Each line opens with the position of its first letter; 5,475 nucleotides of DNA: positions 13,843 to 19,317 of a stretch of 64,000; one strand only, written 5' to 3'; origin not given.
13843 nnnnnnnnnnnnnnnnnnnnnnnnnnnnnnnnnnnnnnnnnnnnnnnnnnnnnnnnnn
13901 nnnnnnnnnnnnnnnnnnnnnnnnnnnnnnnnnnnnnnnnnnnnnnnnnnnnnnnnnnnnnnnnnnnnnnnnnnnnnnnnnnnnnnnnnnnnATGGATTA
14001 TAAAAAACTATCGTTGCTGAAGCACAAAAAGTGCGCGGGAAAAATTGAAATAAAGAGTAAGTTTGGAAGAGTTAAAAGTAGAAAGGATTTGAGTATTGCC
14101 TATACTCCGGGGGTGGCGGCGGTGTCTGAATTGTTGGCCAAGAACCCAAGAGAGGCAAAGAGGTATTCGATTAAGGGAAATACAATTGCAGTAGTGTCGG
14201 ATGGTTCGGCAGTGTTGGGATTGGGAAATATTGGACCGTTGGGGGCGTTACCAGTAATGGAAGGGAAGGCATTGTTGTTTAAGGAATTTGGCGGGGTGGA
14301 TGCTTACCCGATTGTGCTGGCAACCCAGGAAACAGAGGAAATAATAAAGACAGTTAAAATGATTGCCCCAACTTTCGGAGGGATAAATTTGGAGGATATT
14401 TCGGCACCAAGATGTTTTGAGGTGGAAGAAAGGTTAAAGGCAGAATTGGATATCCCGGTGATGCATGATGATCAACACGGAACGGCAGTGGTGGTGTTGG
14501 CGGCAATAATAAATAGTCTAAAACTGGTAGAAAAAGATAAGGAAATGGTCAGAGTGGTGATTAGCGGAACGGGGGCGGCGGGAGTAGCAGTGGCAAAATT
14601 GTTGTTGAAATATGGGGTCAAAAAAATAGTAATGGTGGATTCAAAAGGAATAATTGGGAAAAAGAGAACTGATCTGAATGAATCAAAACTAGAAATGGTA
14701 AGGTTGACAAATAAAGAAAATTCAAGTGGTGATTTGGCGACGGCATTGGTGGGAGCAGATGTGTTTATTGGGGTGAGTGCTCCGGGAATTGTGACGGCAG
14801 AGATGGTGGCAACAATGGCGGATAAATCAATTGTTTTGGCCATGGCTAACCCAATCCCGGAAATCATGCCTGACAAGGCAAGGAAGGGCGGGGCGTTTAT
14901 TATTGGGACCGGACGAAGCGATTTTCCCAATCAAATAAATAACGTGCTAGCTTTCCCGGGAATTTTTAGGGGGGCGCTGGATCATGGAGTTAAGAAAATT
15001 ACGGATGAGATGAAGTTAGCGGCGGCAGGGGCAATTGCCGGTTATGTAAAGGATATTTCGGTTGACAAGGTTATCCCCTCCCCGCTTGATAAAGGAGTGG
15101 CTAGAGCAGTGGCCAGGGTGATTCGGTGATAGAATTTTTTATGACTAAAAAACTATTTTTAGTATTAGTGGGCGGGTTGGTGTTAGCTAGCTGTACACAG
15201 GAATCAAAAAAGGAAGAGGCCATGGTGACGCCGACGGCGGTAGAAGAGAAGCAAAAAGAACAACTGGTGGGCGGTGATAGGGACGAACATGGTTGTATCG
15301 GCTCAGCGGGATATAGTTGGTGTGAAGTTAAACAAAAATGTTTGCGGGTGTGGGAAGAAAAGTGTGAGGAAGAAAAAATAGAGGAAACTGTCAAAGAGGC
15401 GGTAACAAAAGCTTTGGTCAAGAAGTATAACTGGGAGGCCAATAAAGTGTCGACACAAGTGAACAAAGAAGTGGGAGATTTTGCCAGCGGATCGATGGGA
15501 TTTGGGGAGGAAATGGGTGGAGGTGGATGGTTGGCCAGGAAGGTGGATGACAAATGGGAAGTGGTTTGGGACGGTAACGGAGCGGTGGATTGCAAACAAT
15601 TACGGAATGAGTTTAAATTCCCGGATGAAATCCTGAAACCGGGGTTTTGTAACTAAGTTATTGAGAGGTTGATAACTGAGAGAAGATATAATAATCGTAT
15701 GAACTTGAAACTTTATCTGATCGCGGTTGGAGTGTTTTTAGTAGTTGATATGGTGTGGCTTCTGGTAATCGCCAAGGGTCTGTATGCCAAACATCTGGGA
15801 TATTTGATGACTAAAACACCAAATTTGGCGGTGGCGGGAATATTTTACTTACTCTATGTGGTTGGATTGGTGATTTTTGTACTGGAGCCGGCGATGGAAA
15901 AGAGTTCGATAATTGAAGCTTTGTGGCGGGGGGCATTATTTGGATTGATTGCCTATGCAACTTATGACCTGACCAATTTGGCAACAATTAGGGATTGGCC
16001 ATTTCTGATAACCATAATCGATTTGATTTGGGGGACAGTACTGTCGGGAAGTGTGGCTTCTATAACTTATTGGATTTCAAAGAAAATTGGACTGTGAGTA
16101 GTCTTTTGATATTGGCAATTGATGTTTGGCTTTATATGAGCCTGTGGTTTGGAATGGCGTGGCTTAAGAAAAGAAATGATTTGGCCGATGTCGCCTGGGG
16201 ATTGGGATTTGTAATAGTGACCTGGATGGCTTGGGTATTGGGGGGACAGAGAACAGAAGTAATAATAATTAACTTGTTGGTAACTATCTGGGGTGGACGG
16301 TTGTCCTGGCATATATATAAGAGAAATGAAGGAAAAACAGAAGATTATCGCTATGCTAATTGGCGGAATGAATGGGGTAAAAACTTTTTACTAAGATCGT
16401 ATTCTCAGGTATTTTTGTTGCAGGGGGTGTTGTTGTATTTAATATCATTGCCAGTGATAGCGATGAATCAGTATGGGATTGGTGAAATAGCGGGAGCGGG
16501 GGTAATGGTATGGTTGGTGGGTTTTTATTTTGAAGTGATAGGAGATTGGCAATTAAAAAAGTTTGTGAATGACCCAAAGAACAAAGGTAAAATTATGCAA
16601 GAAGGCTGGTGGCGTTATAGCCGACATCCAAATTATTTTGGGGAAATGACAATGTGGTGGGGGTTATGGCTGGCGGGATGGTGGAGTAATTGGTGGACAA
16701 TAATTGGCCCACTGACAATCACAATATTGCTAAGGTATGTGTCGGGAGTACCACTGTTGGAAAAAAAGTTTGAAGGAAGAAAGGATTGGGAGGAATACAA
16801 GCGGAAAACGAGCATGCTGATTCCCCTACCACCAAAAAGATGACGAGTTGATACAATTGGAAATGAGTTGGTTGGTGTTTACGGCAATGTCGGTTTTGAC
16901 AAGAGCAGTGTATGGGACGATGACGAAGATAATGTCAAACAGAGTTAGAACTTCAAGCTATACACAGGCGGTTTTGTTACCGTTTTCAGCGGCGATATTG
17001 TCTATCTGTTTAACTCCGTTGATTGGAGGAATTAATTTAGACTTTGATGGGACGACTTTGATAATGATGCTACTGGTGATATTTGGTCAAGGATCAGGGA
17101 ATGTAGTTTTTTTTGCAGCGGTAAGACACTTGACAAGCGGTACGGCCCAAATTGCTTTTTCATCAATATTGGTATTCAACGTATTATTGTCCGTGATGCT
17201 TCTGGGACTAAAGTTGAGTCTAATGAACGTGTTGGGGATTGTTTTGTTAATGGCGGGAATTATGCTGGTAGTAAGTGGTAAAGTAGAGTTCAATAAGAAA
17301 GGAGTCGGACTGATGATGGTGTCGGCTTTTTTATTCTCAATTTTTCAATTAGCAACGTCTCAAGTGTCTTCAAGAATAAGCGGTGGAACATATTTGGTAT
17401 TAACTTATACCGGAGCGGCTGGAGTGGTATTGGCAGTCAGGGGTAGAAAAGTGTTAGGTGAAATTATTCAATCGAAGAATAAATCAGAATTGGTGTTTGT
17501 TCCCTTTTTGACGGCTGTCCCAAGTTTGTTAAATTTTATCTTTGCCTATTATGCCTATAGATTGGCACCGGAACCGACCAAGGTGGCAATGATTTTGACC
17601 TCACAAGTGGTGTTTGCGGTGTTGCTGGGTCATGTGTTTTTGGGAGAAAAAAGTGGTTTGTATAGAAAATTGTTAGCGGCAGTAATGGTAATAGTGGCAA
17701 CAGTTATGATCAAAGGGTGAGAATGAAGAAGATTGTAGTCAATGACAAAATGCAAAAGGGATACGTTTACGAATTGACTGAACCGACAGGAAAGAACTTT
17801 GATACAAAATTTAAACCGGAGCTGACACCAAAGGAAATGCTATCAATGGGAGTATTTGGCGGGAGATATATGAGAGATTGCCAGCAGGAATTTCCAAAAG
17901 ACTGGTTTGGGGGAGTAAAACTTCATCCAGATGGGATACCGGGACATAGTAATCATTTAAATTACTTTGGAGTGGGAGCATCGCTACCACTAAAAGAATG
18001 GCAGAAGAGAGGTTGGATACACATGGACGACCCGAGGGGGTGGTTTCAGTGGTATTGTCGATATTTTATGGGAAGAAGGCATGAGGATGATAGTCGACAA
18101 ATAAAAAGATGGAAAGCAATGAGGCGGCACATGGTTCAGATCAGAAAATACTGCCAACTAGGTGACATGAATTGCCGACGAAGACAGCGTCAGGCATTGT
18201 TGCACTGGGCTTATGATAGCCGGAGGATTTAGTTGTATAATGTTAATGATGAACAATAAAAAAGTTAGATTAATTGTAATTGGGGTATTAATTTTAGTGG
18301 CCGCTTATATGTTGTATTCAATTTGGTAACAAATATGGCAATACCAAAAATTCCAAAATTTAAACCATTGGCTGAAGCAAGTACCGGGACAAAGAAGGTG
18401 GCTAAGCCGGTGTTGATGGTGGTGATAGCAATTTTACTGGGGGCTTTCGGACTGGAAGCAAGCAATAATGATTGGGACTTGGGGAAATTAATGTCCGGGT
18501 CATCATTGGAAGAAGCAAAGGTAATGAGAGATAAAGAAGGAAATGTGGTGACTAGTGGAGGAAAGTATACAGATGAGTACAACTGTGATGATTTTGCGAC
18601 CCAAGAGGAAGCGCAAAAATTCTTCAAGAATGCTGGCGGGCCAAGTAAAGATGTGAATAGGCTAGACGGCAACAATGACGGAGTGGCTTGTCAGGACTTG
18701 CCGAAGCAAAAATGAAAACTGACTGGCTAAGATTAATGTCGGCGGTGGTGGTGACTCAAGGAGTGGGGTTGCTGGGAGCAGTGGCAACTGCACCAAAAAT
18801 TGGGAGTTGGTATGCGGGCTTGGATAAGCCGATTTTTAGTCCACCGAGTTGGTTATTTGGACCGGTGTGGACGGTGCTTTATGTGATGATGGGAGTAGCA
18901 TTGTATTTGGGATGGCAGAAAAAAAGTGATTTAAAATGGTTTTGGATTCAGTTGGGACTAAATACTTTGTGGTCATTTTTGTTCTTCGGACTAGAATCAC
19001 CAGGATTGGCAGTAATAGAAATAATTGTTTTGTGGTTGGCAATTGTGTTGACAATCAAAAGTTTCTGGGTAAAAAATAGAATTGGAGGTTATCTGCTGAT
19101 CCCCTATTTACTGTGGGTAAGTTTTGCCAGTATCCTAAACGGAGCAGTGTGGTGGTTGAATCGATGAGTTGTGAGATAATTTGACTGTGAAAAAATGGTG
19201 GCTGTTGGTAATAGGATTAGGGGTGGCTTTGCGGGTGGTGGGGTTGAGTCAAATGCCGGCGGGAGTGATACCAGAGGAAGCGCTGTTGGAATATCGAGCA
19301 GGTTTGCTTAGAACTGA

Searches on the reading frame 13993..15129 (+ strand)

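Call 30: search_protein_families(library=pfam, proteins=[window:13993-15129:+])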
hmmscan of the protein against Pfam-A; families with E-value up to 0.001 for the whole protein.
window:13993-15129:+ (378 aa): 5 families
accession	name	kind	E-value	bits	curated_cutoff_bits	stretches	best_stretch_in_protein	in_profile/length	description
PF00390.24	malic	-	9e-28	97.7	23.1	1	29-149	16-182/182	Malic enzyme, N-terminal domain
PF03949.21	Malic_M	-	9.4e-22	78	23.5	1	163-362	3-237/258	Malic enzyme, NAD binding domain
PF00208.27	ELFV_dehydrog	-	5.4e-05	23.5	23.4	1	163-225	9-72/241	Glutamate/Leucine/Phenylalanine/Valine dehydrogenase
PF00899.27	ThiF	-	0.0001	22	28.1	1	185-217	20-52/238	ThiF family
PF01262.27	AlaDh_PNT_C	-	0.00078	19.4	23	0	186-285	29-129/214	Alanine dehydrogenase/PNT, C-terminal domain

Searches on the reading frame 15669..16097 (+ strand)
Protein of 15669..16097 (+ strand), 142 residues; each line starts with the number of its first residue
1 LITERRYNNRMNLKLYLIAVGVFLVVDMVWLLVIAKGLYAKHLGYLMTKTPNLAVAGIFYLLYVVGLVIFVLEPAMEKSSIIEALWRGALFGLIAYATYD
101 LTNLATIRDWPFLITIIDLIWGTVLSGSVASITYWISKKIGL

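Call 30: search_protein_families(library=pfam, proteins=[window:15669-16097:+])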
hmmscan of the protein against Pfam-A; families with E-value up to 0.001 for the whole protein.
window:15669-16097:+ (142 aa): 1 family
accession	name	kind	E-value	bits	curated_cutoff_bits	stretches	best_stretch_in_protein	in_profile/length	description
PF09945.14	DUF2177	-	2.5e-44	150.8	26.9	1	13-135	2-124/124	Predicted membrane protein (DUF2177)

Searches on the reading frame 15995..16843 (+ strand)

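Call 30: search_protein_families(library=pfam, proteins=[window:15995-16843:+])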
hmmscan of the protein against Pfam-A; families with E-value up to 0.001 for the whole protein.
window:15995-16843:+ (282 aa): 5 families
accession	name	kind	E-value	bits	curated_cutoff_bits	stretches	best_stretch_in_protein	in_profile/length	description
PF06966.17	DUF1295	-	1.5e-67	228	20.4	1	51-272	1-235/235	Protein of unknown function (DUF1295)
PF02544.21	Steroid_dh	-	6.2e-09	36.4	22.6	1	167-277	43-147/150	3-oxo-5-alpha-steroid 4-dehydrogenase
PF04191.18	PEMT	-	3.6e-06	27.8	25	1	170-250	7-88/105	Phospholipid methyltransferase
PF01222.22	ERG4_ERG24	-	1.1e-05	24.9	27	1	195-273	346-424/432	Ergosterol biosynthesis ERG4/ERG24 family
PF04140.19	ICMT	-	0.00031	21.6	24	0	195-218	30-53/95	Isoprenylcysteine carboxyl methyltransferase (ICMT) family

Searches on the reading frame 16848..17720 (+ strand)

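Call 30: search_protein_families(library=pfam, proteins=[window:16848-17720:+])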
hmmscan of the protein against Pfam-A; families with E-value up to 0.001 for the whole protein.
window:16848-17720:+ (290 aa): 2 families
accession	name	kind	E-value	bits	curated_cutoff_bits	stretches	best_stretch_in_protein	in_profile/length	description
PF00892.27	EamA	-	7.8e-20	72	28.2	2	7-142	2-134/135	EamA-like transporter family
PF19545.4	DUF6069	-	0.00086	19.9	27.2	1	184-288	13-120/129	Family of unknown function (DUF6069)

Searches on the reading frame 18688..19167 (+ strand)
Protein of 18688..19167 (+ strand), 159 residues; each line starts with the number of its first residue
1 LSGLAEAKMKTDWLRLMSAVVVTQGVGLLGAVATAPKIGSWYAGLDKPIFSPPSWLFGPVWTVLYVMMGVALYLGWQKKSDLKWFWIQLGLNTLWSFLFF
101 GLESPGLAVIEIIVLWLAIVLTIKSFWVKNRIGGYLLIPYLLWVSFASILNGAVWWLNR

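Call 30: search_protein_families(library=pfam, proteins=[window:18688-19167:+])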
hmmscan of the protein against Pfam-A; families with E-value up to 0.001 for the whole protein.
window:18688-19167:+ (159 aa): 1 family
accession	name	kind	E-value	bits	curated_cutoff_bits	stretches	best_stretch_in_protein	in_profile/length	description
PF03073.20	TspO_MBR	-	2.3e-45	154.3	24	1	19-156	1-145/145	TspO/MBR family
